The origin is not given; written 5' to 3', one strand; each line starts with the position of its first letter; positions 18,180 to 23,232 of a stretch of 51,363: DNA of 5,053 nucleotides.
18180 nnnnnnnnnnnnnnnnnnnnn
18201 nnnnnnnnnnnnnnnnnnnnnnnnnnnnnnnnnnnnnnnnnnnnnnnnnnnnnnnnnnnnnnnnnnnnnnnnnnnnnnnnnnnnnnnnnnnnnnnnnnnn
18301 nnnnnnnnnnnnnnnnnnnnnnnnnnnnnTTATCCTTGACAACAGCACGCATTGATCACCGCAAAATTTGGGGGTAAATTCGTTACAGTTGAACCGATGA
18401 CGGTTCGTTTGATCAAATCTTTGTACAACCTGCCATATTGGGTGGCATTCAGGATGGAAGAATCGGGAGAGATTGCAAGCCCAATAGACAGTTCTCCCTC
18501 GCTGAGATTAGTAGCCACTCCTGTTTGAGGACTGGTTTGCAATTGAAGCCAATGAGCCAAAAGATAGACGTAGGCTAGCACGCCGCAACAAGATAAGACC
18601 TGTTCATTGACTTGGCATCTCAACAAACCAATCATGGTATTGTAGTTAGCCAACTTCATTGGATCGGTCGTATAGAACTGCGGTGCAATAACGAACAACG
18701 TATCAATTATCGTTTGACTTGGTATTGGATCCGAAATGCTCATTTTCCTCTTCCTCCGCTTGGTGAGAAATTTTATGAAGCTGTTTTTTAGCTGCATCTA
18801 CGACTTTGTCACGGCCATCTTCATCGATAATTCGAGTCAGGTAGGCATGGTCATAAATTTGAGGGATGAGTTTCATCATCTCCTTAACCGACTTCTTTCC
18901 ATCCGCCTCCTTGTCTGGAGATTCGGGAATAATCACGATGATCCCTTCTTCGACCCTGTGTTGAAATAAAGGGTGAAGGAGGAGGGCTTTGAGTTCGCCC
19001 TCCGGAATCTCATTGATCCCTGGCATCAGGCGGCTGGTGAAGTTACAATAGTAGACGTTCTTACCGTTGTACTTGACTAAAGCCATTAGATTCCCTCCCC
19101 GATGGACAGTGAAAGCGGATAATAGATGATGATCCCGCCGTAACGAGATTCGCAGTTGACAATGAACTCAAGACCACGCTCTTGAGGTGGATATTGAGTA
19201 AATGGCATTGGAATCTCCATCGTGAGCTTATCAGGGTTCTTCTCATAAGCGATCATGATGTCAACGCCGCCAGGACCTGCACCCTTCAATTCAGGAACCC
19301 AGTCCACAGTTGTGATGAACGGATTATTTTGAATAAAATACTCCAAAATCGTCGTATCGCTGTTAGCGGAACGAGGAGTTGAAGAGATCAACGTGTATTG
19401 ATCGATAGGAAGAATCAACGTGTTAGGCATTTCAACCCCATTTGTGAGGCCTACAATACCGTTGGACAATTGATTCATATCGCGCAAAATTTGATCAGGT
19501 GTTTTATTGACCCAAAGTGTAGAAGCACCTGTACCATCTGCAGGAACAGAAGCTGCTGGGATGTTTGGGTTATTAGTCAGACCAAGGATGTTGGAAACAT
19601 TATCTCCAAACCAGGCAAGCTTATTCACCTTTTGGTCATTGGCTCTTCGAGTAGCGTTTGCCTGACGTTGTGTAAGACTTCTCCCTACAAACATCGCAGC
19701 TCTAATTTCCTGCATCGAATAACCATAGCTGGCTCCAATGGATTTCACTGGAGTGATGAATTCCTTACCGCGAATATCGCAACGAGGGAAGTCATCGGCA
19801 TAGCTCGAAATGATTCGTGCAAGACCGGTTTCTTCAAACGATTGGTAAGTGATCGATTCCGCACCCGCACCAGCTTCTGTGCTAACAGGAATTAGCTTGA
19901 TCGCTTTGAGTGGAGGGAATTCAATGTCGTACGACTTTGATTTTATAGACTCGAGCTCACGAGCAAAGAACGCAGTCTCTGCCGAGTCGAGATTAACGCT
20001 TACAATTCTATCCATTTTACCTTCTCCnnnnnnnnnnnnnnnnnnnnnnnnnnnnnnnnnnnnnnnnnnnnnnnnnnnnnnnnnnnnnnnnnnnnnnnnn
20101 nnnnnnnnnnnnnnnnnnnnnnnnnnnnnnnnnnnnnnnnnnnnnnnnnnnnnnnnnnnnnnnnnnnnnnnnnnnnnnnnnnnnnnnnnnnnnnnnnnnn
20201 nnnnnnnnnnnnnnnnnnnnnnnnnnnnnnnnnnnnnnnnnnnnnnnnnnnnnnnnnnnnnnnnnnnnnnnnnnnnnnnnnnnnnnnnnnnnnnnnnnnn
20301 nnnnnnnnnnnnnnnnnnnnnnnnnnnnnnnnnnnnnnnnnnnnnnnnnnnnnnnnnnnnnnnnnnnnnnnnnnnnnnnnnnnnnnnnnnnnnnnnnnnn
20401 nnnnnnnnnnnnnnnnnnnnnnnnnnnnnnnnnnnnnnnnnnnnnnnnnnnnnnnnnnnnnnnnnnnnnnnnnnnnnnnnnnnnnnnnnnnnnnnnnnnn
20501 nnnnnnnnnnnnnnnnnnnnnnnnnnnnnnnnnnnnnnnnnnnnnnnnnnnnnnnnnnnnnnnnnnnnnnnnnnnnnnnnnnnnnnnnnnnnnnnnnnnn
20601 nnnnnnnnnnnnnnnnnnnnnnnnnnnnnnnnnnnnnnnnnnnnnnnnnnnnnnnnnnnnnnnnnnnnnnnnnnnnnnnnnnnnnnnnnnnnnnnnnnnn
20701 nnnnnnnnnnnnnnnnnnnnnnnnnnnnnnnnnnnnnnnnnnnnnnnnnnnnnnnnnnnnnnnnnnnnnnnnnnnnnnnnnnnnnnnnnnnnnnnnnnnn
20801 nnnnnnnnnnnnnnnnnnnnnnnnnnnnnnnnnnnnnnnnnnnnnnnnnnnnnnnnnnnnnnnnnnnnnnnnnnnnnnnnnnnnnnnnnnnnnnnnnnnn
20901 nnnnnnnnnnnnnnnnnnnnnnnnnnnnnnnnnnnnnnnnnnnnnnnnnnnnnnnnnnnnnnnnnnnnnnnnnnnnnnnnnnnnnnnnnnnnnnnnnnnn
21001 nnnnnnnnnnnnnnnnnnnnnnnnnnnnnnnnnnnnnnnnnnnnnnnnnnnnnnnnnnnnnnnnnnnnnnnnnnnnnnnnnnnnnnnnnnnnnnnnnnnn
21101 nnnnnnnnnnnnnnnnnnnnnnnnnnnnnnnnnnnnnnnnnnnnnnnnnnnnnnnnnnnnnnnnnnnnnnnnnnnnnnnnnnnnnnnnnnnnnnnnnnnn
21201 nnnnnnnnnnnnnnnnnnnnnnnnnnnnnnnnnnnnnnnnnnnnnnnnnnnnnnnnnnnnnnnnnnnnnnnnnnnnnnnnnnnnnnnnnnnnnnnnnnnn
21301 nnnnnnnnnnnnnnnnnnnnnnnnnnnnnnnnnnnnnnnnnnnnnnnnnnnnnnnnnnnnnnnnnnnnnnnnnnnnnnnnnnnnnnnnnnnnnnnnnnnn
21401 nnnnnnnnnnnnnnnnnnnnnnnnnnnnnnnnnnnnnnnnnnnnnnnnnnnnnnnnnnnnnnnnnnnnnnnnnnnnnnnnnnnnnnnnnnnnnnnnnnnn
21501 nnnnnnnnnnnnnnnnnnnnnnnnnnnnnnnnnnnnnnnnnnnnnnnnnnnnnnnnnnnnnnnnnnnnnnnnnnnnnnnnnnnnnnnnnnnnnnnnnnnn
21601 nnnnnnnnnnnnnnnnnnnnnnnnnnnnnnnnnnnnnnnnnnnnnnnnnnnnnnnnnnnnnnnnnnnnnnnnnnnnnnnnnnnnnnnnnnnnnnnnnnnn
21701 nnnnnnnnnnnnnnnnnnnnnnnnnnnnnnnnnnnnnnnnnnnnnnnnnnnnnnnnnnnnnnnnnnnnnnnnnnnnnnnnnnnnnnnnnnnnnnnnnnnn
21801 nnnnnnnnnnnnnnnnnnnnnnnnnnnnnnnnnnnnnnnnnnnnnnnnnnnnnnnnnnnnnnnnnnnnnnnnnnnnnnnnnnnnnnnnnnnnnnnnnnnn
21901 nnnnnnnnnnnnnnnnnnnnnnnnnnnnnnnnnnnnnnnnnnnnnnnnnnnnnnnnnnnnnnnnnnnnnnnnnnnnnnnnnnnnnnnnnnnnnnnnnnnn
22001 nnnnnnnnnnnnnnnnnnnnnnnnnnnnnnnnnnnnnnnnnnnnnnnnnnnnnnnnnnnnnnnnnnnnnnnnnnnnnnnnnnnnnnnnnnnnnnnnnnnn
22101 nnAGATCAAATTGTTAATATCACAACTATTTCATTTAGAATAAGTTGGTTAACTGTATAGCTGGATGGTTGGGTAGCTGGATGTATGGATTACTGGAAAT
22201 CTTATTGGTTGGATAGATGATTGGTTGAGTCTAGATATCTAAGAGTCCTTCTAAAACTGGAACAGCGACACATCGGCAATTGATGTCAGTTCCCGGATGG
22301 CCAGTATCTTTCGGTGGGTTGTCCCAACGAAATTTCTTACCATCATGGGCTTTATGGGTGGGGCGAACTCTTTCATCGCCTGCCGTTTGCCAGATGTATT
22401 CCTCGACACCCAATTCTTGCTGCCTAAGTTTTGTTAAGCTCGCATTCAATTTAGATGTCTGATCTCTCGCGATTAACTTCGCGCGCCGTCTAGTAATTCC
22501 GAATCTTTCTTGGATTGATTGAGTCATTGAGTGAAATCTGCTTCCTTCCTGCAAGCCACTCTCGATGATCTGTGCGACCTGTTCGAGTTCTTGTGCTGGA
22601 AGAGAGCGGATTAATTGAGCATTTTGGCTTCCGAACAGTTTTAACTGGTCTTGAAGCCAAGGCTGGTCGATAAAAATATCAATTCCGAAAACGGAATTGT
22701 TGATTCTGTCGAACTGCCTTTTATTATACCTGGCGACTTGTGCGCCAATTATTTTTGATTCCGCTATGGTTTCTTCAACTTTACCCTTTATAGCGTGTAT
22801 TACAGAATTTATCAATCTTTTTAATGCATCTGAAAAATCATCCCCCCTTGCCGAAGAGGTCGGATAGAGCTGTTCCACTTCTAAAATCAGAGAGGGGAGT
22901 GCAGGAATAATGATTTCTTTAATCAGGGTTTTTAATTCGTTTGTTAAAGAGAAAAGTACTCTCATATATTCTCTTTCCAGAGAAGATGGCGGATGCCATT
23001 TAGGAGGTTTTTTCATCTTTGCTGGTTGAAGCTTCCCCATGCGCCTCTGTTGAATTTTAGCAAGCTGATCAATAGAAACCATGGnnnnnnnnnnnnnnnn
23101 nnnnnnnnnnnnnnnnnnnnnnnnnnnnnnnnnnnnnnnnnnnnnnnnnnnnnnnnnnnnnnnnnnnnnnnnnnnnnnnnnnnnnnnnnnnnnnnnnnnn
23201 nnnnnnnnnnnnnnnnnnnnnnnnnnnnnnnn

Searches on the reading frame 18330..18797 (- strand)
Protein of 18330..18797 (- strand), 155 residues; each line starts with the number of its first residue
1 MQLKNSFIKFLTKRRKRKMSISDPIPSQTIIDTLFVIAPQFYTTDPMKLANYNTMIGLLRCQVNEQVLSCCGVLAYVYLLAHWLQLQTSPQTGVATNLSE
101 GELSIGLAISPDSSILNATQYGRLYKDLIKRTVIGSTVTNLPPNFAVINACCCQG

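Call 20: search_protein_families(library=phrogs, proteins=[window:18330-18797:-], max_evalue=0.001)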
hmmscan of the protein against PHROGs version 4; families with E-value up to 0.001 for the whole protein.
window:18330-18797:- (155 aa): 1 family
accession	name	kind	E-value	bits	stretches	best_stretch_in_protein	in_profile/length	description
phrog_302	-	head and packaging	1.9e-09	38.2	1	33-143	17-135/155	virion structural protein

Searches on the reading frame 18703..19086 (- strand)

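Call 20: search_protein_families(library=phrogs, proteins=[window:18703-19086:-], max_evalue=0.001)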
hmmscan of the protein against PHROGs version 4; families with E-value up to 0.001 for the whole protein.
window:18703-19086:- (127 aa): 1 family
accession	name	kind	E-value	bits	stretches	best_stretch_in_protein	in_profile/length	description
phrog_1983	-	unknown function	1.5e-06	29.8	1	3-113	2-123/128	-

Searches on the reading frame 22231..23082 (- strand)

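Call 4: search_protein_families(library=pfam, proteins=[window:22231-23082:-], max_evalue=0.01)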
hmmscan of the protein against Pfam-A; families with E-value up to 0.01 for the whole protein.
window:22231-23082:- (283 aa): 1 family
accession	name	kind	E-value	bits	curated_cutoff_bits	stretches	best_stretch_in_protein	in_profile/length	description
PF04233.19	Phage_Mu_F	-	4.7e-29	101.8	29.6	1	168-273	2-111/112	Phage Mu protein F like protein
